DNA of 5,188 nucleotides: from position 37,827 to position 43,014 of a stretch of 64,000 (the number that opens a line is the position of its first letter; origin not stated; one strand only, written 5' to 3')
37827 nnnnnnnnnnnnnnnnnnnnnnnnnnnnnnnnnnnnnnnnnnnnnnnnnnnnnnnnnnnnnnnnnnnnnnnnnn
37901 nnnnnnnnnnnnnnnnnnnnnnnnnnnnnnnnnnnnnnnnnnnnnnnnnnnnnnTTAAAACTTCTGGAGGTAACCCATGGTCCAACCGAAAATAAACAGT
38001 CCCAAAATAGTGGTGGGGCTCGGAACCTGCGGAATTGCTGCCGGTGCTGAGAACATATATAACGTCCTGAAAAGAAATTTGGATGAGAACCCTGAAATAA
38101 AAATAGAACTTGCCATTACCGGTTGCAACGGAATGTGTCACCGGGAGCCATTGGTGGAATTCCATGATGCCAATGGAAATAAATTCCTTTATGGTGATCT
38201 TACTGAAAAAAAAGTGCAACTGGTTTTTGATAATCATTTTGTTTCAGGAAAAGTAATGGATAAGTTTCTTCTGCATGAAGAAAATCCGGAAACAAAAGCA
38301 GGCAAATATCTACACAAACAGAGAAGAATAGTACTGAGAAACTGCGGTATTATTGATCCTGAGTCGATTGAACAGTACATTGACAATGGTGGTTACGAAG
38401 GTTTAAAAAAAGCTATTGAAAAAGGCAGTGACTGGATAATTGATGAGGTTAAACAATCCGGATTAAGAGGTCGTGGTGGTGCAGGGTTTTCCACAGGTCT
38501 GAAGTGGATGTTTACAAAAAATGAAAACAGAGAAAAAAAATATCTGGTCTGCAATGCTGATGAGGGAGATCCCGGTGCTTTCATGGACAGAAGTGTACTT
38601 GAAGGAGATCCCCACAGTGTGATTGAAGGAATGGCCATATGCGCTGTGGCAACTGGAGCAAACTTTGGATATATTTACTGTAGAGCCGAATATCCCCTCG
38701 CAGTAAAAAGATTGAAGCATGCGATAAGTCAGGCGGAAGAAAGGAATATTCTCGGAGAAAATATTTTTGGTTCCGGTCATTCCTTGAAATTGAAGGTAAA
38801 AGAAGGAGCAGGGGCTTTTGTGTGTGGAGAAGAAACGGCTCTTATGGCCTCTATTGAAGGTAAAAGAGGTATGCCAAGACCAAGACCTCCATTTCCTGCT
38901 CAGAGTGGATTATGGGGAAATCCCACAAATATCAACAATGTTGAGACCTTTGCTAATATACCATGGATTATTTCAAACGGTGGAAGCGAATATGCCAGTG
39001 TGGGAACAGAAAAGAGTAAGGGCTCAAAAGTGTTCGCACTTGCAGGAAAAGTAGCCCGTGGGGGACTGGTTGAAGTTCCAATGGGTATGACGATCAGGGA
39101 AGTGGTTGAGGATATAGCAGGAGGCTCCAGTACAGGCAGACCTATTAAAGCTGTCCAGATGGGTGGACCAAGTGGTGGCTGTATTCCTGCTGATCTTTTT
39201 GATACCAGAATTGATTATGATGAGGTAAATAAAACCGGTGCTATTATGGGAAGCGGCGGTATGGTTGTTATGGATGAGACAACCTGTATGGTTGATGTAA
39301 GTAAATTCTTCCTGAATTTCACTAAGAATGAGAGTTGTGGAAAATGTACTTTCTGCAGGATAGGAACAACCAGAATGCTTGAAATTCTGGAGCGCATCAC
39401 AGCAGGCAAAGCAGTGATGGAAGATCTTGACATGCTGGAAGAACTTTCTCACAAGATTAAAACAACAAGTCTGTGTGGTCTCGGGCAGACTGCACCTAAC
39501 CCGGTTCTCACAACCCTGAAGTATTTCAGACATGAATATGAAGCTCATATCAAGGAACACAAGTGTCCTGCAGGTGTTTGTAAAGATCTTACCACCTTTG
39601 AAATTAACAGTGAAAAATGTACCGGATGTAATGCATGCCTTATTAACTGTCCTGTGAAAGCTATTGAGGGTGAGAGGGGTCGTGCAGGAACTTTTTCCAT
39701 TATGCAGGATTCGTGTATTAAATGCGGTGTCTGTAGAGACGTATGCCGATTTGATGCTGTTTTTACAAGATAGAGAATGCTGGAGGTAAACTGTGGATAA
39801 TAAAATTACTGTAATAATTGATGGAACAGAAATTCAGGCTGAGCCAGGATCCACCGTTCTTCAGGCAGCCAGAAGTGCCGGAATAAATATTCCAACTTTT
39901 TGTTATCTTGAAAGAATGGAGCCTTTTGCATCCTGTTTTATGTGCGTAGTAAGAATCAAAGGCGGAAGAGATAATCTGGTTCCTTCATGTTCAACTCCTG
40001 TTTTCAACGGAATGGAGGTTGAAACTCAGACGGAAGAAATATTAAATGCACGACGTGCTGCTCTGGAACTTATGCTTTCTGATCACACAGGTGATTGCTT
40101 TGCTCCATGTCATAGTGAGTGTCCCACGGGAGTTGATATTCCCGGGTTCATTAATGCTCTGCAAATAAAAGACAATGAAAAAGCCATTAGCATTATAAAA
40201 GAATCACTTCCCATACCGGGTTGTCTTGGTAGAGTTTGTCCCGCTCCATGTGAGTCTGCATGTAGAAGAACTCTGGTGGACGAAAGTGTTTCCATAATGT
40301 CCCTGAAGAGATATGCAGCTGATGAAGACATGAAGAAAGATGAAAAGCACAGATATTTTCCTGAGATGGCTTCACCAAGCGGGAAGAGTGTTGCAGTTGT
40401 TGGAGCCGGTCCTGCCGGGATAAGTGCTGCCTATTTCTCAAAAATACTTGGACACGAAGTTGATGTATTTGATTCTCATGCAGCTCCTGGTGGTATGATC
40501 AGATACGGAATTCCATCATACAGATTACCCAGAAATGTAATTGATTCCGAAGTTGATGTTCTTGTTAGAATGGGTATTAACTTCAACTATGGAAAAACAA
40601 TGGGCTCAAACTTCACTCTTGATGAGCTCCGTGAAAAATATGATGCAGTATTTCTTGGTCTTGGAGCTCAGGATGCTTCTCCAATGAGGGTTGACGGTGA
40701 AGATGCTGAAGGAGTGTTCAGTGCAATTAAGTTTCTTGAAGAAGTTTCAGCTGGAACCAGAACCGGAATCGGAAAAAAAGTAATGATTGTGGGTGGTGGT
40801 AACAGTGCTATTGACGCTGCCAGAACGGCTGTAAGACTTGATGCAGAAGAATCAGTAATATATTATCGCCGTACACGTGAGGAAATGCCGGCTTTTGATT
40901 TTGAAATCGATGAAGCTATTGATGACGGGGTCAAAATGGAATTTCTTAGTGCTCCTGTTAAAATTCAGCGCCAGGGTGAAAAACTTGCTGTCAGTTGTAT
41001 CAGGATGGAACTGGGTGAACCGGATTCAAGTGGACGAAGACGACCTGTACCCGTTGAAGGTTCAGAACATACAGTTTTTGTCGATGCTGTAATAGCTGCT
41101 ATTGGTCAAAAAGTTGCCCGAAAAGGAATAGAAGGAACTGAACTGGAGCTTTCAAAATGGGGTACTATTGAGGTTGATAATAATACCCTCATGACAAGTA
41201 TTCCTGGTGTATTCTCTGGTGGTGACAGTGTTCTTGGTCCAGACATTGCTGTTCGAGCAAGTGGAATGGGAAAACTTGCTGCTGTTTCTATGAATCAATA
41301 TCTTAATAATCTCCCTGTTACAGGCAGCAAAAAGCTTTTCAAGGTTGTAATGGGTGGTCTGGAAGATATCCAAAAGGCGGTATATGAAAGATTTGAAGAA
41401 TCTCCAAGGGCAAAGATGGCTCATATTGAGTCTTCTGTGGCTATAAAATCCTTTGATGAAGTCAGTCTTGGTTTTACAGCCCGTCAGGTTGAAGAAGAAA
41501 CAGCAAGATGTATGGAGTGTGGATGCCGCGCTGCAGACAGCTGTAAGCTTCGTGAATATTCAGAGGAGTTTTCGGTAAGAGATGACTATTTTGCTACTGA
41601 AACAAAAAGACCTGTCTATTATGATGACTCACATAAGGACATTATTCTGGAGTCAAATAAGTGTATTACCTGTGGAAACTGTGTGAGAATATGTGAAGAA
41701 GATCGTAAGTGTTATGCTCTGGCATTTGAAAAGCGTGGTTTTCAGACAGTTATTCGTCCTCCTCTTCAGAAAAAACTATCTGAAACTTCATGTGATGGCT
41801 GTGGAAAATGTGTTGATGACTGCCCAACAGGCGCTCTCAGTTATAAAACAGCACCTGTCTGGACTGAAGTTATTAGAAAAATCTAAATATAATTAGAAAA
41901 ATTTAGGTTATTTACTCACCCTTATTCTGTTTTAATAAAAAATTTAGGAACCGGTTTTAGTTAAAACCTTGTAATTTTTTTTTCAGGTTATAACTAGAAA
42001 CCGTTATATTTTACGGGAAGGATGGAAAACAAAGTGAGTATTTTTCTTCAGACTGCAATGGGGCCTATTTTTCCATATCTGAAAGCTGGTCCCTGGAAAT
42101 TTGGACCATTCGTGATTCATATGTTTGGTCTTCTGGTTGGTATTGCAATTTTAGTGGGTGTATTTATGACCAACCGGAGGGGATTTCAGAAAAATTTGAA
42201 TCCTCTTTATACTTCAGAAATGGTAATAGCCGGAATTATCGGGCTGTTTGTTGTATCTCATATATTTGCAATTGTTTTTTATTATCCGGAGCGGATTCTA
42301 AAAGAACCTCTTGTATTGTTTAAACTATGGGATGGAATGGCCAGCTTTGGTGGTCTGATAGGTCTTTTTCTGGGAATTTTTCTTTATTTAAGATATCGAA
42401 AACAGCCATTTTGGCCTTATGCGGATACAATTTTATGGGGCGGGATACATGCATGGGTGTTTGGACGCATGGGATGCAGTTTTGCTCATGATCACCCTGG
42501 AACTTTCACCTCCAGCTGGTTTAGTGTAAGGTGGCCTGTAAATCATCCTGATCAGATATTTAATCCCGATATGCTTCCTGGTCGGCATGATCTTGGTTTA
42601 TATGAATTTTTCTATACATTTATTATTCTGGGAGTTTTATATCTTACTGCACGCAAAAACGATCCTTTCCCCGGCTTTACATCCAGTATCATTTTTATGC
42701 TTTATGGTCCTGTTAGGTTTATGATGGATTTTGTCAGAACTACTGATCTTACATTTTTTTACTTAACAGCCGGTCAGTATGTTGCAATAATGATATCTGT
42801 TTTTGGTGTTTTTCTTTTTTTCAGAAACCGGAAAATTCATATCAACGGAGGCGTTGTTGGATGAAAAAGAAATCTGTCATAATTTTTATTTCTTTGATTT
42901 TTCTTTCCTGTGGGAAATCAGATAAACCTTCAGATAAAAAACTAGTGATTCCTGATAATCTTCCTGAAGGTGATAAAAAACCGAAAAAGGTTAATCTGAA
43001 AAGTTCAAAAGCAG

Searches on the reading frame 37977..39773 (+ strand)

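Call 56: search_protein_families(library=pfam, proteins=[window:37977-39773:+], max_evalue=0.0001)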
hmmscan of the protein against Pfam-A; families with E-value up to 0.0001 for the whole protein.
window:37977-39773:+ (598 aa): 10 families
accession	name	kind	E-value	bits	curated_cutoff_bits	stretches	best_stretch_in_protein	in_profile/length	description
PF01512.22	Complex1_51K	-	1.7e-48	164.7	31.2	1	158-329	1-149/150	Nuo51 FMN-binding domain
PF10589.14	NADH_4Fe-4S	-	3.7e-35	120.1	23.5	1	440-524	1-85/85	NADH-ubiquinone oxidoreductase-F iron-sulfur binding region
PF00037.32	Fer4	-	5.9e-10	39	21.1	2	542-564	2-24/24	4Fe-4S binding domain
PF13237.11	Fer4_10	-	1.1e-07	32.1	25.5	1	543-590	4-52/53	4Fe-4S dicluster domain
PF12838.12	Fer4_7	-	2.2e-07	31.7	27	1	547-594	1-52/52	4Fe-4S dicluster domain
PF12797.12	Fer4_2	-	8e-06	25.9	24.5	0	542-560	4-22/22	4Fe-4S binding domain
PF12837.12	Fer4_6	-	1.2e-05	25.4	25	1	541-563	2-24/24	4Fe-4S binding domain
PF10531.15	SLBB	-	3.2e-05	24.1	27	1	353-401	2-53/55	SLBB domain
PF13187.11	Fer4_9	-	4.4e-05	23.9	27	1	547-592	1-49/52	4Fe-4S dicluster domain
PF14697.11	Fer4_21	-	7.2e-05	23.3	35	0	538-563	31-57/59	4Fe-4S dicluster domain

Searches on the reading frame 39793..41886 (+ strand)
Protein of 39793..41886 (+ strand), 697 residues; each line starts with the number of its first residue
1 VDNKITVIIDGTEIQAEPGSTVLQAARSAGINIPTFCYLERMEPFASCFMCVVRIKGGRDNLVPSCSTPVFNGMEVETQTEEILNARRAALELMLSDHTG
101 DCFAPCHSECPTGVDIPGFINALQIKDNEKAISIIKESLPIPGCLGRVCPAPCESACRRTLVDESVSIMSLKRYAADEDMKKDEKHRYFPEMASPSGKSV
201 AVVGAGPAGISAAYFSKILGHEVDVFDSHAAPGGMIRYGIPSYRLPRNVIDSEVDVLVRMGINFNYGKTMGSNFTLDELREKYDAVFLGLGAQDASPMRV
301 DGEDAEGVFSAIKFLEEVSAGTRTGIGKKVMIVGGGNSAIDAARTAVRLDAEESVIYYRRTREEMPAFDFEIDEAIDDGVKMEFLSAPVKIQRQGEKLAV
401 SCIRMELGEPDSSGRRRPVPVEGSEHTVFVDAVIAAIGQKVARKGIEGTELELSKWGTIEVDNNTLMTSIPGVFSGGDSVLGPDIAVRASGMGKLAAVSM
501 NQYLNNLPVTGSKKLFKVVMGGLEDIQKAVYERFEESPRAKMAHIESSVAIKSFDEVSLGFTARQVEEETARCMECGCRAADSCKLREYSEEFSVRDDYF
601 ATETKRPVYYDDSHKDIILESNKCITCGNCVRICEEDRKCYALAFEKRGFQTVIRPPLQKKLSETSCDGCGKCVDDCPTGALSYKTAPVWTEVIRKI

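Call 56: search_protein_families(library=pfam, proteins=[window:39793-41886:+], max_evalue=0.0001)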
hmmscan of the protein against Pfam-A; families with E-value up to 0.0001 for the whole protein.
window:39793-41886:+ (697 aa): 14 families
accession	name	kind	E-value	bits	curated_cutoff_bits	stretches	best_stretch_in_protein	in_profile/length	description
PF07992.20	Pyr_redox_2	-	2.5e-29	103.1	26.1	1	199-493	2-291/291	Pyridine nucleotide-disulphide oxidoreductase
PF13510.11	Fer2_4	-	1e-21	77.2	22.8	1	3-80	2-81/82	2Fe-2S iron-sulfur cluster binding domain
PF14691.11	Fer4_20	-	5.7e-19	68.4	25.8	1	103-182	29-111/113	Dihydroprymidine dehydrogenase domain II, 4Fe-4S cluster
PF13738.12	Pyr_redox_3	-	9.6e-12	45.2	30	1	327-477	164-305/305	Pyridine nucleotide-disulphide oxidoreductase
PF01262.27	AlaDh_PNT_C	-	1.1e-07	31.9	23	0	199-230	30-61/214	Alanine dehydrogenase/PNT, C-terminal domain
PF13450.12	NAD_binding_8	-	2e-07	31.6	21.9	1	202-237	1-36/68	NAD(P)-binding Rossmann-like domain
PF12838.12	Fer4_7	-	3.7e-07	31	27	1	623-681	1-52/52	4Fe-4S dicluster domain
PF00070.33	Pyr_redox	-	3.8e-07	31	22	0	329-378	1-48/82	Pyridine nucleotide-disulphide oxidoreductase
PF00037.32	Fer4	-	9.4e-06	25.7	21.1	1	664-682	5-23/24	4Fe-4S binding domain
PF14697.11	Fer4_21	-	3.2e-05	24.4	35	1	620-680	4-55/59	4Fe-4S dicluster domain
PF13187.11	Fer4_9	-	4.3e-05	23.9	27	1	623-681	1-51/52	4Fe-4S dicluster domain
PF12831.13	FAD_oxidored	-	4.6e-05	23.3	27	0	200-236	2-38/416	FAD dependent oxidoreductase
PF22117.2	Fer4_Nqo3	-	5.3e-05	23.8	27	1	618-682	5-66/67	NADH-quinone oxidoreductase subunit 3, ferredoxin-like domain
PF01946.23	Thi4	-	6.1e-05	22.8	26.2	0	186-239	6-60/235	Thi4 family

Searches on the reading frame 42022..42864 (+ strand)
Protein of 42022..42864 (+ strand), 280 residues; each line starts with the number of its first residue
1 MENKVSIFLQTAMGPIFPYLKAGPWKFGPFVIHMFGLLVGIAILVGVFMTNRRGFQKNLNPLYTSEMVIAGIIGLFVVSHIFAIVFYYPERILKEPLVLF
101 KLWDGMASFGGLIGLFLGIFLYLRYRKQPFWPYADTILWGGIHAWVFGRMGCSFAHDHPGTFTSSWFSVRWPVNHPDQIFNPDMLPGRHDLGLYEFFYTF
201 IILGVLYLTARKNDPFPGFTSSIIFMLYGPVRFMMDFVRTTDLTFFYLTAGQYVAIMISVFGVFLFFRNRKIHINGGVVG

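Call 56: search_protein_families(library=pfam, proteins=[window:42022-42864:+], max_evalue=0.0001)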
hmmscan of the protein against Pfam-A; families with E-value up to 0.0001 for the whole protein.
window:42022-42864:+ (280 aa): 1 family
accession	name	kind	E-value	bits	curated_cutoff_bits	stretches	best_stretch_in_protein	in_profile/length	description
PF01790.23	LGT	-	1.5e-36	126.4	24.9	1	26-267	5-239/240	Prolipoprotein diacylglyceryl transferase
